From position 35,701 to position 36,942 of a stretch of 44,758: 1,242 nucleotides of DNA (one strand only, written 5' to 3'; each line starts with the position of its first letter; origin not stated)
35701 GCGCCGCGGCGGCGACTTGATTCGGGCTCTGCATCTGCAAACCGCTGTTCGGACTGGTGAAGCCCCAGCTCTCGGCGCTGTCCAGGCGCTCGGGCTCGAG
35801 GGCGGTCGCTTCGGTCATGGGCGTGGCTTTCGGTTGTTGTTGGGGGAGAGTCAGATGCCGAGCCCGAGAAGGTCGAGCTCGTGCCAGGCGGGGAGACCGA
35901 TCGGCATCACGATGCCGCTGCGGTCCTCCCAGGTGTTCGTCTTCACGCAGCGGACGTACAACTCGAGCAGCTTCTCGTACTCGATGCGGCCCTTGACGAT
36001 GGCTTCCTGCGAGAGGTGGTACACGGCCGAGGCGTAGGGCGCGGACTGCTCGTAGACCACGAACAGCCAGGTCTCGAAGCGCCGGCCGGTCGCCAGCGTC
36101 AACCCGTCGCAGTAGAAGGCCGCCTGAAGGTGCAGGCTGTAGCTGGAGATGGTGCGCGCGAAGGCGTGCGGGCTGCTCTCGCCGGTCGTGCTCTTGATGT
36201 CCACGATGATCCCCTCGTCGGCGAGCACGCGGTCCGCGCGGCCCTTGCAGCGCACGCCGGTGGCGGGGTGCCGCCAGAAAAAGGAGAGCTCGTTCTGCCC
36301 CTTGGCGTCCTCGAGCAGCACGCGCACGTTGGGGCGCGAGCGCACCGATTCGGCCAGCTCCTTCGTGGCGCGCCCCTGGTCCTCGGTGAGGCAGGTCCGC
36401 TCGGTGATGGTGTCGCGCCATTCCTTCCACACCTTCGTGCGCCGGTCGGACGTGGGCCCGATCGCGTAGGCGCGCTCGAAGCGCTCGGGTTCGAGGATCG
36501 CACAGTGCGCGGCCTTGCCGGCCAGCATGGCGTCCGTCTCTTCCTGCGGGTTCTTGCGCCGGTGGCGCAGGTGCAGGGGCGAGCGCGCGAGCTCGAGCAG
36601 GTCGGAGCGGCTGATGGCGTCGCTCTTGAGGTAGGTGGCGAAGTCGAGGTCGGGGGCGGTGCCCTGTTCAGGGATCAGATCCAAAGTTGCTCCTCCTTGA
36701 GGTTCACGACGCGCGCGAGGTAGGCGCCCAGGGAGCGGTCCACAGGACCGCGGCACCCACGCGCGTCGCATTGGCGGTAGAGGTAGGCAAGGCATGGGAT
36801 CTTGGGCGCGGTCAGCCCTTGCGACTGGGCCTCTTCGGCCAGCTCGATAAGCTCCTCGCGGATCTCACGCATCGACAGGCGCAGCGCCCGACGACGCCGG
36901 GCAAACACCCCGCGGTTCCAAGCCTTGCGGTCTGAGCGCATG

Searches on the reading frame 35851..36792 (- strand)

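Call 14: search_protein_families(library=pfam, proteins=[window:35851-36792:-], max_evalue=0.01)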
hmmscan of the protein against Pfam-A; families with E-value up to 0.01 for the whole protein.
window:35851-36792:- (313 aa): 2 families
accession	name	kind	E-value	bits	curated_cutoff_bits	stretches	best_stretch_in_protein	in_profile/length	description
PF12684.13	DUF3799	-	6.5e-29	101.8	26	1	61-294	1-226/233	PDDEXK-like domain of unknown function (DUF3799)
PF12705.13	PDDEXK_1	-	1.5e-06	28.8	22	1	66-234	8-172/247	PD-(D/E)XK nuclease superfamily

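Call 15: search_protein_families(library=phrogs, proteins=[window:35851-36792:-], max_evalue=0.01)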
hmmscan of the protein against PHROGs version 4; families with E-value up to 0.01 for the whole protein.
window:35851-36792:- (313 aa): 3 families
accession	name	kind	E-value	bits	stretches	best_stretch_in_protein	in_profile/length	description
phrog_412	-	DNA, RNA and nucleotide metabolism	1.4e-76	259.5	1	38-304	133-406/440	exonuclease VIII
phrog_607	-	DNA, RNA and nucleotide metabolism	1.8e-24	87.1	2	131-289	704-857/883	exonuclease VII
phrog_1227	-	DNA, RNA and nucleotide metabolism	2e-06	28.3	1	150-279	103-229/268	exonuclease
